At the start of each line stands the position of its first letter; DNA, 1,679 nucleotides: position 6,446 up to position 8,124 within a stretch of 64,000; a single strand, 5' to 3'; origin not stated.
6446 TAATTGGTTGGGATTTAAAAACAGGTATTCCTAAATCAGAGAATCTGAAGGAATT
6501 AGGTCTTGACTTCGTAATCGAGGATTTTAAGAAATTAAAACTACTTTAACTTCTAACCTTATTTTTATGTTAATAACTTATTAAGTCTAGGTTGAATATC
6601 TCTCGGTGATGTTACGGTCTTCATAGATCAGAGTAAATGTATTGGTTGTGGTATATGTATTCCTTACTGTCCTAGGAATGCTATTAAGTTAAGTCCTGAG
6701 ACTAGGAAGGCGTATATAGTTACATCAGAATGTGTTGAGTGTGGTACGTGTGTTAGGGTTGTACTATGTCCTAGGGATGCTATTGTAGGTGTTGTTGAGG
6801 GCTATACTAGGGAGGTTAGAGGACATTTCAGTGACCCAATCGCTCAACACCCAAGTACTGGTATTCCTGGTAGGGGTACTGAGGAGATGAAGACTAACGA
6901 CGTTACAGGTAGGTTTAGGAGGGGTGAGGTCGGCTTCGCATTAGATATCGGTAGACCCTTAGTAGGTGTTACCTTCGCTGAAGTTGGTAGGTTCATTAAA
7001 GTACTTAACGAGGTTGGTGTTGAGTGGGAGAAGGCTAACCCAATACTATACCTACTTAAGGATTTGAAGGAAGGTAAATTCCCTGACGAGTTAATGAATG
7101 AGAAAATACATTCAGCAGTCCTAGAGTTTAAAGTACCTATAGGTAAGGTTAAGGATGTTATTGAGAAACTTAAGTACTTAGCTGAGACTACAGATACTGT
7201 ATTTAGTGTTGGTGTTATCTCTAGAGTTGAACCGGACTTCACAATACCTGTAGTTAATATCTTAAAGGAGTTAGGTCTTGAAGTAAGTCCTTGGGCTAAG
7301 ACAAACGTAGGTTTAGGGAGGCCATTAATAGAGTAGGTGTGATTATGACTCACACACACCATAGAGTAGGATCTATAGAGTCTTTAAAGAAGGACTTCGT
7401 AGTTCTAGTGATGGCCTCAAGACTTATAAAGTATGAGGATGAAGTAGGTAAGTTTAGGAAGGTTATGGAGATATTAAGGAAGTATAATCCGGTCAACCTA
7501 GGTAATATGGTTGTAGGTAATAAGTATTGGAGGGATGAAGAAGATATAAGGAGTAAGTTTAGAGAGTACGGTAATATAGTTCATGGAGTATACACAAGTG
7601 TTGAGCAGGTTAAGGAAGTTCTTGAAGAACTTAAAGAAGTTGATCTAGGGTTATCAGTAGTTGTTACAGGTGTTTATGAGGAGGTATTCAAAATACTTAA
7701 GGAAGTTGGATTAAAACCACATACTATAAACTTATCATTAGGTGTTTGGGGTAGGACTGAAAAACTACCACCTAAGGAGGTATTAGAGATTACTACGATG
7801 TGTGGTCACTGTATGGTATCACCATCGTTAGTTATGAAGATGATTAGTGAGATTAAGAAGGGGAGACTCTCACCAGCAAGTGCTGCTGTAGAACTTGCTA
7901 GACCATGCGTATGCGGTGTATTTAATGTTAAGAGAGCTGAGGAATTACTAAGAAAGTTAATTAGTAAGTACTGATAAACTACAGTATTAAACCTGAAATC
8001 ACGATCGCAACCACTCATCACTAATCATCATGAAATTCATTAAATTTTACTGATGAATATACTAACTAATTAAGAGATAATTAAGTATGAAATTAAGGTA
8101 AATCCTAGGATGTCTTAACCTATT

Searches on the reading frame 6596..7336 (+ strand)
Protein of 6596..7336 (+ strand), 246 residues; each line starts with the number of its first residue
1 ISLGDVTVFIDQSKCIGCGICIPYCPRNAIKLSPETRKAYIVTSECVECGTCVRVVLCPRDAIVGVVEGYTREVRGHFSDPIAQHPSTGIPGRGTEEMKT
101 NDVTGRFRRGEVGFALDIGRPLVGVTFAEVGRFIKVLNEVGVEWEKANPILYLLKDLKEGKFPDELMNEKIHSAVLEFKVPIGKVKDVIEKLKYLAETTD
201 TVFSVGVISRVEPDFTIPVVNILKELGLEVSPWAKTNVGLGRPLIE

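Call 11: search_protein_families(library=pfam, proteins=[window:6596-7336:+], max_evalue=0.01)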
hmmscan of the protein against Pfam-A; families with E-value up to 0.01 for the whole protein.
window:6596-7336:+ (246 aa): 12 families
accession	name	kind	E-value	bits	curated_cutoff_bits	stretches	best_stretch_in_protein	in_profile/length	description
PF00037.32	Fer4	-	9.5e-12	44.7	21.1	1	9-31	2-24/24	4Fe-4S binding domain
PF12838.12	Fer4_7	-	2.3e-09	38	27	1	14-62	1-52/52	4Fe-4S dicluster domain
PF14697.11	Fer4_21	-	8.3e-09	35.9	35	1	9-63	2-57/59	4Fe-4S dicluster domain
PF12837.12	Fer4_6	-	1.5e-08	34.6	25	1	8-30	2-24/24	4Fe-4S binding domain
PF12797.12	Fer4_2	-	2.9e-08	33.6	24.5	1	8-26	3-21/22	4Fe-4S binding domain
PF13237.11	Fer4_10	-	3.2e-08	33.8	25.5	1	8-55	2-51/53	4Fe-4S dicluster domain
PF13187.11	Fer4_9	-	1.1e-07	32.2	27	1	14-63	1-52/52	4Fe-4S dicluster domain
PF13484.11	Fer4_16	-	2e-07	32.1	30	1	14-36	1-24/66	4Fe-4S double cluster binding domain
PF12800.12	Fer4_4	-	6.3e-05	23.4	24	1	13-27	2-16/17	4Fe-4S binding domain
PF25160.1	LdpA_Fe-S-bd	-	0.0005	20.2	27.6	1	11-32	24-45/49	LdpA Fe-S cluster-binding domain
PF13534.11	Fer4_17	-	0.0021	19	22.2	0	14-61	1-59/61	4Fe-4S dicluster domain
PF12798.12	Fer4_3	-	0.0036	18.5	27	0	15-29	1-15/15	4Fe-4S binding domain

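Call 45: find_homologous_proteins(query=window:6611-7333:+, max_evalue=1e-10)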
Query window:6611-7333:+ (241 aa): 3623 proteins with E <= 1e-10 among 3864 candidates; the best 120 are listed.
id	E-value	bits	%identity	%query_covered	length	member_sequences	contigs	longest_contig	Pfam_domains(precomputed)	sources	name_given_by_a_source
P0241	1.3e-148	511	94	99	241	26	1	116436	PF14697.12,PF12797.13,PF12837.13,PF00037.33,PF13484.12,PF12838.13,PF13237.12,PF13187.12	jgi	-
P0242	7.0e-134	463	83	99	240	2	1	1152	PF14697.12,PF12797.13,PF12837.13,PF00037.33,PF13484.12,PF12838.13,PF13237.12,PF12800.13,PF13187.12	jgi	-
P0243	3.3e-133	461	83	99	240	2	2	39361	PF14697.12,PF12797.13,PF12837.13,PF00037.33,PF13484.12,PF12838.13,PF13237.12,PF13187.12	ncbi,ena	-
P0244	3.4e-132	458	83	99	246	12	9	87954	PF14697.12,PF12797.13,PF12837.13,PF00037.33,PF13484.12,PF12838.13,PF13237.12,PF13187.12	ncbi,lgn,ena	ncbi:MAG: 4Fe-4S binding protein [Sulfolobales archaeon]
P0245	1.2e-131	456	80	99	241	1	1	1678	PF14697.12,PF12797.13,PF12837.13,PF00037.33,PF13484.12,PF12838.13,PF13237.12,PF13187.12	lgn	-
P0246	1.2e-131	456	83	99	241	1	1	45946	PF14697.12,PF12797.13,PF12837.13,PF00037.33,PF13484.12,PF12838.13,PF13237.12,PF13187.12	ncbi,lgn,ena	-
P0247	2.3e-131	455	81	99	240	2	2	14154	PF14697.12,PF12797.13,PF12837.13,PF00037.33,PF13484.12,PF12838.13,PF13237.12,PF13187.12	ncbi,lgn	ncbi:MAG: 4Fe-4S binding protein [Sulfolobales archaeon]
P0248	8.5e-131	453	80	99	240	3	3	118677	PF14697.12,PF12797.13,PF12837.13,PF00037.33,PF13484.12,PF12838.13,PF13237.12,PF13187.12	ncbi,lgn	ncbi:MAG: 4Fe-4S binding protein [Sulfolobales archaeon]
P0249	1.5e-125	436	80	99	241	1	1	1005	PF14697.12,PF12797.13,PF12837.13,PF00037.33,PF13484.12,PF12838.13,PF13237.12,PF13187.12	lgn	-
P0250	4.1e-123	428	76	99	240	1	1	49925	PF14697.12,PF12797.13,PF12837.13,PF00037.33,PF13484.12,PF12838.13,PF13237.12,PF13187.12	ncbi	-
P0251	8.2e-99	348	63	98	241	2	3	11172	PF14697.12,PF12797.13,PF12837.13,PF00037.33,PF13484.12,PF12838.13,PF25160.2,PF13237.12,PF13187.12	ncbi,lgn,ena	ncbi:MAG: 4Fe-4S dicluster domain-containing protein [Sulfolobales archaeon]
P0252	1.8e-98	347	81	79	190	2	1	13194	-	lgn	-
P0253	2.0e-98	347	65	98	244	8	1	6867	PF14697.12,PF12797.13,PF12837.13,PF00037.33,PF12838.13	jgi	jgi:NAD-dependent dihydropyrimidine dehydrogenase PreA subunit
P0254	9.6e-95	335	63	96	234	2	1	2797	PF00037.33,PF13484.12,PF12838.13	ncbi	ncbi:MAG: 4Fe-4S binding protein, partial [Sulfolobales archaeon]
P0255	2.7e-94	333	64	98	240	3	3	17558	PF14697.12,PF12797.13,PF12837.13,PF00037.33,PF13484.12,PF12838.13,PF13237.12,PF13187.12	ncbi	ncbi:MAG: 4Fe-4S binding protein [Candidatus Methanomethylicaceae archaeon]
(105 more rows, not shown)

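Call 47: find_encoding_contigs(protein=P0241, flank=10000, max_places=1)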
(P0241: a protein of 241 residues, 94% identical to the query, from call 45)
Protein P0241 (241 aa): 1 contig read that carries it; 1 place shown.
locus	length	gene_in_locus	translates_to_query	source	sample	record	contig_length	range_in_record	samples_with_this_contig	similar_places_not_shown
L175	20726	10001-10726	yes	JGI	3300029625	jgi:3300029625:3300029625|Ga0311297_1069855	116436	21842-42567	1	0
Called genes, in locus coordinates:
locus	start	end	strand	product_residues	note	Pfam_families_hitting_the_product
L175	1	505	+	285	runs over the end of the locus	PF01634:HisG, PF08029:HisG_C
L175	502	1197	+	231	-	PF00977:His_biosynth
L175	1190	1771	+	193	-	PF00475:IGPD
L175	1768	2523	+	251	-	PF00977:His_biosynth, PF05690:ThiG (faint), PF03060:NMO (faint)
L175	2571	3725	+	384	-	PF00815:Histidinol_dh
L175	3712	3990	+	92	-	PF01503:PRA-PH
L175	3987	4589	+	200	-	PF00117:GATase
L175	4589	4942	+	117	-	PF01502:PRA-CH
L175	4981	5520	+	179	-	PF02566:OsmC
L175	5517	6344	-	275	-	PF01261:AP_endonuc_2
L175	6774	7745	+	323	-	PF20706:GT4-conflict, PF00534:Glycos_transf_1, PF13692:Glyco_trans_1_4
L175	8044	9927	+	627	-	PF02730:AFOR_N, PF01314:AFOR_C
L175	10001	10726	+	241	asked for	PF00037:Fer4, PF12797:Fer4_2 (weak), PF12837:Fer4_6 (weak), PF12838:Fer4_7, PF13187:Fer4_9 (weak), PF13237:Fer4_10, PF13484:Fer4_16 (faint), PF14697:Fer4_21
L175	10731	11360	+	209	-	-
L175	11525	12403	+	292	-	PF00753:Lactamase_B, PF23023:Anti-Pycsar_Apyc1 (weak), PF12706:Lactamase_B_2 (weak)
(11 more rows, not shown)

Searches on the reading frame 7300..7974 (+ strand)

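Call 11: search_protein_families(library=pfam, proteins=[window:7300-7974:+], max_evalue=0.01)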
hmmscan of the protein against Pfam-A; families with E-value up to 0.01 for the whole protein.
window:7300-7974:+ (224 aa): 2 families
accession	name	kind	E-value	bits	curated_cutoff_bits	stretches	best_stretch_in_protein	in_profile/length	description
PF13419.12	HAD_2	-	0.00046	20.8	23.8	1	78-139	57-119/178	Haloacid dehalogenase-like hydrolase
PF11274.14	DUF3074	-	0.0026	18.1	27.5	1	11-109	56-135/185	Protein of unknown function (DUF3074)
